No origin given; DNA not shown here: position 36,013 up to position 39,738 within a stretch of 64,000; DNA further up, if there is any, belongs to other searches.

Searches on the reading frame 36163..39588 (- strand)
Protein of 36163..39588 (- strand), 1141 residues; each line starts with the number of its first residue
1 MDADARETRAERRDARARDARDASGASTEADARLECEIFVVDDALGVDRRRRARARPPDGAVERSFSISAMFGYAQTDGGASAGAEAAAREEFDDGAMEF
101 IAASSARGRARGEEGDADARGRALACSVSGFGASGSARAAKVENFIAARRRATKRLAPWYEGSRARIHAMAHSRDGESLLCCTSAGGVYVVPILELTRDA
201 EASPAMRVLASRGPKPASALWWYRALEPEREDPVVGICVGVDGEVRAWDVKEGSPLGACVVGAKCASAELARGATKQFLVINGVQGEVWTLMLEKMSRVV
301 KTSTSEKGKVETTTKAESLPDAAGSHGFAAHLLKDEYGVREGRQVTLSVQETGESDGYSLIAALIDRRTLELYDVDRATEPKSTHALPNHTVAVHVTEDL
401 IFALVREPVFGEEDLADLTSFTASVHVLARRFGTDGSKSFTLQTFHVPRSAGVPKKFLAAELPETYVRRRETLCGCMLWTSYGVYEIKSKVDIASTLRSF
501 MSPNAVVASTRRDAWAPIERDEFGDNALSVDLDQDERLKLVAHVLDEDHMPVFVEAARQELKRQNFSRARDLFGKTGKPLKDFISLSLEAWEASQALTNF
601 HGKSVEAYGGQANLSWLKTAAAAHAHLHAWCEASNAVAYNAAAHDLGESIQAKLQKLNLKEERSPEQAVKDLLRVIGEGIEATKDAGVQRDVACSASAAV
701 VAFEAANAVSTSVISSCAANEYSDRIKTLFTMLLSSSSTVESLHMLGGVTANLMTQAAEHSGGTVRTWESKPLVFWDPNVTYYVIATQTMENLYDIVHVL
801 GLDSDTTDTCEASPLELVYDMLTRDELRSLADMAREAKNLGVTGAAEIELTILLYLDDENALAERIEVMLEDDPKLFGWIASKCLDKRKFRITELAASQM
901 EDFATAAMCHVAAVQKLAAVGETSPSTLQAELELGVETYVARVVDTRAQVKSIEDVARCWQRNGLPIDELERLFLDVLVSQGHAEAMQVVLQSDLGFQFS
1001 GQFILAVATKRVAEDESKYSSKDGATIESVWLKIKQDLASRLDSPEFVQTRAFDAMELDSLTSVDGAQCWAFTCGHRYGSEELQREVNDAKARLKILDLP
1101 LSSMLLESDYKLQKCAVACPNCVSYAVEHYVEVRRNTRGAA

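Call 27: search_protein_families(library=pfam, proteins=[window:36163-39588:-], max_evalue=0.01)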
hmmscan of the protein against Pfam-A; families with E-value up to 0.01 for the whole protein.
window:36163-39588:- (1141 aa): 2 families
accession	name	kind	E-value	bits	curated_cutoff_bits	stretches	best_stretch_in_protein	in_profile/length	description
PF17524.7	CnrY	-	0.0047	17.7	25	0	682-719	43-78/98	Anti-sigma factor CnrY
PF23414.1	Beta-prop_EML_2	-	0.0088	15.9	90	0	237-307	14-82/266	Echinoderm microtubule-associated protein second beta-propeller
